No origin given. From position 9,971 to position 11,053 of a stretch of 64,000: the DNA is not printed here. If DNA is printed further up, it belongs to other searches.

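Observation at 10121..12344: Translationally coupled tandem paralogs of an uncharacterised HhH-containing protein family flanked by small AbrB/wHTH regulators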

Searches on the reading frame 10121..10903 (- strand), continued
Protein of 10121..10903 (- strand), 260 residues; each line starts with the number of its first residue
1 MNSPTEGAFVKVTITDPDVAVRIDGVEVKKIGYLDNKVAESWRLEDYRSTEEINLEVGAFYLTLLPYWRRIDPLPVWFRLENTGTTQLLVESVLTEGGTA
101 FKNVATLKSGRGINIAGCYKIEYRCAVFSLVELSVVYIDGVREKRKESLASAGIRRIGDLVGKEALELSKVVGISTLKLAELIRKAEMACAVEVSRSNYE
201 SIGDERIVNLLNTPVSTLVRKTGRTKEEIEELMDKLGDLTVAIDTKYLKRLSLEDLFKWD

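Call 56: find_related_loci(query=A1, collection=genome_contigs, flank=6000)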
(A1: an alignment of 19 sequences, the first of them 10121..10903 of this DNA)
Query A1 (260 aa) in genome_contigs; peptide patterns used: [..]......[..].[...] (x = any residue, [..] = any of these).
12 stretches matched a pattern; 7 encode a relative of the query (tblastn E <= 1e-3); 7 distinct loci.
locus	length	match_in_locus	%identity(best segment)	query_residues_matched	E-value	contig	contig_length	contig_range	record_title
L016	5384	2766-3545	72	1-260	6e-126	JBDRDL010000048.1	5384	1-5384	MAG: Methanobacteriota archaeon isolate MEGAHIT-group-1.246 k141_11863519, whole genome shotgun sequence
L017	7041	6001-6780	71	1-260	5e-123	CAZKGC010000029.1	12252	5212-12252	MAG TPA_asm: Candidatus Hadarchaeota archaeon isolate binchicken_co395_48 genome assembly, contig: NODE_1495_length_1225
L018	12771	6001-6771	60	1-257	1e-99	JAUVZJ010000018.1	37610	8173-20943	MAG: Methanophagales archaeon isolate CSMAG_1265 CSMAG_1265_k141_12801_length_37610_cov_156.5702, whole genome shotgun s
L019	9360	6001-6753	61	8-258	2e-98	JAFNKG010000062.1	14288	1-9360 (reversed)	MAG: Methanophagales archaeon isolate CR_Bin_179 NODE_101_length_14288_cov_31.872423, whole genome shotgun sequence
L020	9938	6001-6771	55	1-258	5e-96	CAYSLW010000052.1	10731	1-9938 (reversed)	MAG TPA_asm: uncultured Candidatus Methanoperedens sp. isolate SRP256446_co1_57 genome assembly, contig: NODE_3196_lengt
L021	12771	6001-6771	55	1-258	2e-95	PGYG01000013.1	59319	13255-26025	MAG: Candidatus Methanoperedenaceae archaeon HGW-Methanoperedenaceae-1 08E140C01_10kDa_scaffold_716, whole genome shotgu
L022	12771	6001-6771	55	1-258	3e-93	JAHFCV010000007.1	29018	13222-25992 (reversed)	MAG: Candidatus Methanoperedens sp. isolate nzgw23 NODE_1445_length_29019_cov_4.051422, whole genome shotgun sequence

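Call 57: find_related_loci(query=A1, collection=viral_contigs, flank=6000)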
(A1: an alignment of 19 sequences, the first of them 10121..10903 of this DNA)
Query A1 (260 aa) in viral_contigs; peptide patterns used: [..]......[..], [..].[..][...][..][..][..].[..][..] (x = any residue, [..] = any of these).
24 stretches matched a pattern, but none encodes a relative of the query by tblastn (E <= 1e-3).

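Call 61: search_protein_families(library=pfam, proteins=[L018:2275-3750:+, L018:3891-4694:+, L018:6911-8140:-, L018:8161-8538:-, L018:9051-9461:+, L019:4032-4652:+, L019:2997-3506:-, L016:943-1596:+, L016:3574-4032:+, L016:4065-5030:+], max_evalue=0.001)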
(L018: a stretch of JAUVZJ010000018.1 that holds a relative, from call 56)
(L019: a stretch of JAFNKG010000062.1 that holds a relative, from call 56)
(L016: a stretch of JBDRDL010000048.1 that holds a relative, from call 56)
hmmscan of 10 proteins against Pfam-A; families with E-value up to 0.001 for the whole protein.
L018:2275-3750:+ (491 aa): 2 families
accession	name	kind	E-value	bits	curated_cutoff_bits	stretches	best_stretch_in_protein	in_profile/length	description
PF03129.25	HGTP_anticodon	-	6.6e-25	87.5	21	1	399-489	1-93/94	Anticodon binding domain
PF00587.30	tRNA-synt_2b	-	4.7e-12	46.8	29.3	1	144-214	5-74/179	tRNA synthetase class II core domain (G, H, P, S and T)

L018:3891-4694:+ (267 aa): 0 families

L018:6911-8140:- (409 aa): 3 families
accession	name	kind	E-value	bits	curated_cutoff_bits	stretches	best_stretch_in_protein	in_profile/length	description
PF00202.27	Aminotran_3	-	4.5e-121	404.8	30.5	1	43-407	8-402/403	Aminotransferase class-III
PF00155.27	Aminotran_1_2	-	7.9e-06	25.7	19.7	1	106-285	44-235/361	Aminotransferase class I and II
PF01212.27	Beta_elim_lyase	-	0.00028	20.7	27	1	105-241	32-168/288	Beta-eliminating lyase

L018:8161-8538:- (125 aa): 1 family
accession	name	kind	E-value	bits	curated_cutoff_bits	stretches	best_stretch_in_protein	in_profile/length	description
PF20126.4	TumE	-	5.4e-17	62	23.4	1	43-119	5-80/81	Toxin TumE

L018:9051-9461:+ (136 aa): 0 families

L019:4032-4652:+ (206 aa): 1 family
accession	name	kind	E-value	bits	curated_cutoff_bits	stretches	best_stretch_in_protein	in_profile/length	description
PF12804.13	NTP_transf_3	-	3.9e-34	118.6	27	1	7-170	1-156/160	MobA-like NTP transferase domain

L019:2997-3506:- (169 aa): 1 family
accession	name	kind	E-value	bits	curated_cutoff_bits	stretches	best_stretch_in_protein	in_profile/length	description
PF01842.31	ACT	-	4.1e-05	23.7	27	1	105-157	11-64/66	ACT domain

L016:943-1596:+ (217 aa): 0 families

L016:3574-4032:+ (152 aa): 0 families

L016:4065-5030:+ (321 aa): 3 families
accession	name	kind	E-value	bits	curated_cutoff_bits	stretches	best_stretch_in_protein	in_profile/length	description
PF00702.32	Hydrolase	-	3.3e-09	37.9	26.4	1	65-228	85-190/191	haloacid dehalogenase-like hydrolase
PF12710.13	HAD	-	1.6e-08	35.7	27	1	179-226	140-189/189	haloacid dehalogenase-like hydrolase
PF08282.18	Hydrolase_3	-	4.6e-07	30.3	20.9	1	133-231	130-225/255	haloacid dehalogenase-like hydrolase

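Call 68: fold_search(model_id=the predicted structure, library=viral)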
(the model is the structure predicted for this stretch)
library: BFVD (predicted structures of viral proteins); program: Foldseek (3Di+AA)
matches with E <= 10: 1430; with E <= 0.001: 1
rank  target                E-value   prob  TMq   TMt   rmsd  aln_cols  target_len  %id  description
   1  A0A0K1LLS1            1.3e-05  1.00  0.38  0.73   2.9       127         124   12  Uncharacterized protein [Caulobacter phage Sansa]
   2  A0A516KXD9            1.2e-03  0.98  0.22  0.33  11.1       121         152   13  (no name in the UniProt tables at hand)
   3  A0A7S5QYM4            1.8e-03  0.99  0.23  0.48  13.8       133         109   14  (no name in the UniProt tables at hand)
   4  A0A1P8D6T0            2.8e-03  0.92  0.21  0.29  10.6       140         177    8  P3 protein [Rice stripe mosaic virus]
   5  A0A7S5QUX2            3.2e-03  0.93  0.21  0.39  14.2       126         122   13  (no name in the UniProt tables at hand)
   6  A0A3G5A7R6            3.8e-03  0.97  0.24  0.23   9.0       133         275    8  Uncharacterized protein [Hyperionvirus sp.]
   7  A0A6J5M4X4            3.8e-03  0.30  0.16  0.17  13.9       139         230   11  Uncharacterized protein [uncultured Caudovirales phage]
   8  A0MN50                5.9e-03  0.51  0.17  0.25  13.9       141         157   11  (no name in the UniProt tables at hand)
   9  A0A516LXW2            5.9e-03  0.47  0.16  0.32  13.1       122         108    8  (no name in the UniProt tables at hand)
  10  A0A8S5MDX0            6.3e-03  0.33  0.20  0.11  25.7       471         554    8  DNA ligase (NAD(+)) [Siphoviridae sp. ctYh54]
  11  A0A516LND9            7.5e-03  0.60  0.18  0.05  23.4       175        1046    7  (no name in the UniProt tables at hand)
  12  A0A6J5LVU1            7.5e-03  0.20  0.14  0.18  13.4       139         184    7  Uncharacterized protein [uncultured Caudovirales phage]
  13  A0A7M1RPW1            8.5e-03  0.23  0.11  0.06  16.0       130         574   10  Pre-neck appendage protein [Bacillus phage DLc1]
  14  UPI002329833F         1.0e-02  0.69  0.19  0.06  19.9       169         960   12  (no name look-up for this kind of identifier)
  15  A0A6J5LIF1            1.0e-02  0.16  0.11  0.10  18.2       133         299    6  Uncharacterized protein [uncultured Caudovirales phage]
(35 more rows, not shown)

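Call 74: search_protein_families(library=pfam, proteins=[L018:3891-4694:+, L016:943-1596:+, L016:3574-4032:+], max_evalue=5)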
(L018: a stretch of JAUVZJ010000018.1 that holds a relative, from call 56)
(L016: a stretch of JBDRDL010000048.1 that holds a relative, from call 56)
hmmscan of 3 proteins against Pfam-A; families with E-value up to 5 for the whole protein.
L018:3891-4694:+ (267 aa): 0 families

L016:943-1596:+ (217 aa): 0 families

L016:3574-4032:+ (152 aa): 2 families
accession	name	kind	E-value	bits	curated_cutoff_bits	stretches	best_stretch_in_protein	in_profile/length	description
PF16326.10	ABC_tran_CTD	-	0.068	13.8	32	1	66-85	10-29/69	ABC transporter C-terminal domain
PF16507.11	HEAT_PSME4_mid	-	0.23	10.5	25.2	1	9-73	52-113/524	Proteasome activator complex subunit 4, mid HEAT repeats region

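Call 76: search_protein_families(library=pfam, proteins=[P0058, P0097, P0060, P0066, P0074, P0070, P0057, P0064, P0063, P0087], max_evalue=0.0001)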
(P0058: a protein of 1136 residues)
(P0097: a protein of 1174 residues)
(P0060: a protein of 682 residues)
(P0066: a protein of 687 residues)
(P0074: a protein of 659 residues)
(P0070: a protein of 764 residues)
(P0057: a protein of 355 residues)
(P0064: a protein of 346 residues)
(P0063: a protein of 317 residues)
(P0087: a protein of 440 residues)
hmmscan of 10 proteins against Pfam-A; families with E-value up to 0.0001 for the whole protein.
P0058 (1136 aa): 0 families

P0097 (1174 aa): 3 families
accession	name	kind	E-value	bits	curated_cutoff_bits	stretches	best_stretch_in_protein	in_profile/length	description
PF14520.12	HHH_5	-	7.8e-11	42.7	27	0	1050-1080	5-35/57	Helix-hairpin-helix domain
PF14229.12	DUF4332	-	6.1e-08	33.3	23.2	0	459-495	52-88/122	Domain of unknown function (DUF4332)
PF11731.14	Cdd1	-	1.6e-05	25.4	25.5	0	459-501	5-47/86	Pathogenicity locus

P0060 (682 aa): 0 families

P0066 (687 aa): 6 families
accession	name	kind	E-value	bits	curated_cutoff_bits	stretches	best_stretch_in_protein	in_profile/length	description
PF13385.13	Laminin_G_3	-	1.2e-16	61.6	27.6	1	77-215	17-150/151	Concanavalin A-like lectin/glucanases superfamily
PF09136.16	Glucodextran_B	-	4.3e-15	55.8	27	1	417-463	35-81/83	Glucodextranase, domain B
PF19077.6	Big_13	-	1.1e-09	39.1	27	0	482-547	24-94/102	Bacterial Ig-like domain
PF17936.7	Big_6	-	1.1e-07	32.5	27.6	0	416-456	34-75/83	Bacterial Ig domain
PF00754.31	F5_F8_type_C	-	3.2e-06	27.7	28.2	1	290-389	21-114/127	F5/8 type C domain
PF22633.2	F5_F8_type_C_2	-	5.4e-06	27.4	27.8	1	288-385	6-91/91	NedA-like, galactose-binding domain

P0074 (659 aa): 3 families
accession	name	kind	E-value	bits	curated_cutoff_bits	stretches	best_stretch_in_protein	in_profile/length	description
PF13385.13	Laminin_G_3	-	4.4e-15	56.6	27.6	1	77-211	18-150/151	Concanavalin A-like lectin/glucanases superfamily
PF13360.13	PQQ_2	-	1.8e-12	47.9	27.6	1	334-476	29-150/233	Outer membrane protein assembly factor BamB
PF13570.13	Beta-prop_ACSF4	-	6.8e-09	36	133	0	415-508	123-208/329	Beta-alanine-activating enzyme, beta-propeller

P0070 (764 aa): 7 families
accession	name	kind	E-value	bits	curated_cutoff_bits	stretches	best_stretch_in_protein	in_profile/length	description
PF09136.16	Glucodextran_B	-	3.7e-15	56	27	2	302-370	14-79/83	Glucodextranase, domain B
PF17936.7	Big_6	-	3.5e-14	53.3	27.6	2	302-367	10-77/83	Bacterial Ig domain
PF13229.12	Beta_helix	-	4.4e-14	52.8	25.9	1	82-226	8-141/158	Right handed beta helix region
PF05048.19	NosD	-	8.1e-14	52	23.6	1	37-231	8-181/212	Periplasmic copper-binding protein (NosD)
PF19077.6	Big_13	-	4.2e-10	40.5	27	1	390-456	23-94/102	Bacterial Ig-like domain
PF07602.17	DUF1565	-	9e-07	28.9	20.3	0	15-257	7-232/257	Protein of unknown function (DUF1565)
PF12733.13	Cadherin-like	-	7.4e-05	23.6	24.2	0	304-359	26-74/89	Cadherin-like beta sandwich domain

P0057 (355 aa): 1 family
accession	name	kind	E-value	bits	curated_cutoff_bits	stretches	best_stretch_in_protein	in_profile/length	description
PF13385.13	Laminin_G_3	-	4.5e-16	59.8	27.6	1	80-213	18-149/151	Concanavalin A-like lectin/glucanases superfamily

P0064 (346 aa): 1 family
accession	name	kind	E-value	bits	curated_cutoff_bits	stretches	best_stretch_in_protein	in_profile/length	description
PF14520.12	HHH_5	-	5e-06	27.3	27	1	225-260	6-41/57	Helix-hairpin-helix domain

P0063 (317 aa): 1 family
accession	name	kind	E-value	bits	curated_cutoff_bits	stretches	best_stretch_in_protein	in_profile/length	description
PF14520.12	HHH_5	-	8.2e-05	23.5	27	0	194-224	5-35/57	Helix-hairpin-helix domain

P0087 (440 aa): 1 family
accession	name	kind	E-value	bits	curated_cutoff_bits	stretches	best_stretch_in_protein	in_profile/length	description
PF14520.12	HHH_5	-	9.5e-06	26.5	27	1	313-353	4-44/57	Helix-hairpin-helix domain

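Call 78: list_cluster_members(proteins=[P0057, P0066, P0050, P0044, P0045, P0046, P0047, P0049, P0058, P0097])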
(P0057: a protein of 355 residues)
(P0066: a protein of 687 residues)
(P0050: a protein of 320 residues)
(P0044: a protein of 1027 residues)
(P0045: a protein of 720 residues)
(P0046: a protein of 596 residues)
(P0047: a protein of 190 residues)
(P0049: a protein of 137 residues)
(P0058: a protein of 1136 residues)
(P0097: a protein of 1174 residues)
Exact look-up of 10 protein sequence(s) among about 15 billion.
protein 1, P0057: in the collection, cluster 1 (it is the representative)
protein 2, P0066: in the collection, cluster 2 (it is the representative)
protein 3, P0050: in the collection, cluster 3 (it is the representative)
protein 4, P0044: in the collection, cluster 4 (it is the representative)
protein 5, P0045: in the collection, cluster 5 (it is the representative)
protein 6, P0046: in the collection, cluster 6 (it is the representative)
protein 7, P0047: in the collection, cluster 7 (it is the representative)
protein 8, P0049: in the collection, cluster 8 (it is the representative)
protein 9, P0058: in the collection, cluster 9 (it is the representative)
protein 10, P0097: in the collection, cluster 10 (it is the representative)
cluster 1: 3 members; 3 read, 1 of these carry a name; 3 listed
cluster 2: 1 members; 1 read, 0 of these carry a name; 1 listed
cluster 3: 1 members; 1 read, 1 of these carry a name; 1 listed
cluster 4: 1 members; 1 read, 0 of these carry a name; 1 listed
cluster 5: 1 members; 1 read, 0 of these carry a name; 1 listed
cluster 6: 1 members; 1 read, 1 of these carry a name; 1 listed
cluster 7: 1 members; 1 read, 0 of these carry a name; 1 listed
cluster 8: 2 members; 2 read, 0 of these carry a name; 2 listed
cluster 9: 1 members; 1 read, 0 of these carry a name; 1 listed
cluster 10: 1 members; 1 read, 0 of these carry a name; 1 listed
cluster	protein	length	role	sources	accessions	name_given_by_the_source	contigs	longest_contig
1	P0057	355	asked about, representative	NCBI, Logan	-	-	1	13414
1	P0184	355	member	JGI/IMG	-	hypothetical protein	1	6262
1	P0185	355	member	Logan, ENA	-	-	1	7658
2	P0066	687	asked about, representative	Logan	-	-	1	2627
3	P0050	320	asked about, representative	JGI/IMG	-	hypothetical protein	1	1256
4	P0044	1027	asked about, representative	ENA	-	-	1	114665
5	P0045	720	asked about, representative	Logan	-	-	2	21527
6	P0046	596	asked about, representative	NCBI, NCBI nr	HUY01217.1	MAG TPA: hypothetical protein VMV49_16775, partial [Candidatus Deferrimicrobium sp.] | hypothetical protein [Candidatus Deferrimicrobium sp.]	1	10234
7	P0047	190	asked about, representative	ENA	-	-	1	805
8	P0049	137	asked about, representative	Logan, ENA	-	-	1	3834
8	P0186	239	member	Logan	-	-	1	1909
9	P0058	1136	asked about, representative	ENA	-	-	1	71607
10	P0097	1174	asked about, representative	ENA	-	-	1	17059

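Call 79: find_encoding_contigs(protein=P0057, flank=6000, max_places=2)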
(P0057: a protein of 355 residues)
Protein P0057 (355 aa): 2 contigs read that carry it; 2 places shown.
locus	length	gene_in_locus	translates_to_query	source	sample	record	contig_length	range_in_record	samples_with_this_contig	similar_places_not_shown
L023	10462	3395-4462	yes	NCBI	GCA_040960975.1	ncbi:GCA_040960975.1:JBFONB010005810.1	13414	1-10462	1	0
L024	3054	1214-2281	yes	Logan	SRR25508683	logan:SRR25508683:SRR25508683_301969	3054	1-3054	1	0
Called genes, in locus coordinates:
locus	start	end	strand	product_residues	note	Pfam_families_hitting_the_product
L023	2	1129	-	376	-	?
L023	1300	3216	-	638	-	PF03063:Prismane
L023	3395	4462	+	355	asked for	PF13385:Laminin_G_3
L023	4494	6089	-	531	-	PF02885:Glycos_trans_3N, PF00591:Glycos_transf_3, PF07831:PYNP_C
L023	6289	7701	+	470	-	PF24784:Temptin_C (weak), PF18915:DUF5667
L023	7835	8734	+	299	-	PF24036:DUF7345, PF24034:DUF7343, PF12802:MarR_2 (weak)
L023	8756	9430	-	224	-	PF01487:DHquinase_I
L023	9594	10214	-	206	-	PF02570:CbiC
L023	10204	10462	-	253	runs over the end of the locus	PF00590:TP_methylase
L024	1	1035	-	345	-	?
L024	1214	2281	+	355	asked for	PF13385:Laminin_G_3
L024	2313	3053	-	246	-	?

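Call 80: search_protein_families(library=phrogs, proteins=[window:10121-10903:-], max_evalue=0.1)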
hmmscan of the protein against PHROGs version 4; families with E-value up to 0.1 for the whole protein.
window:10121-10903:- (260 aa): 0 families
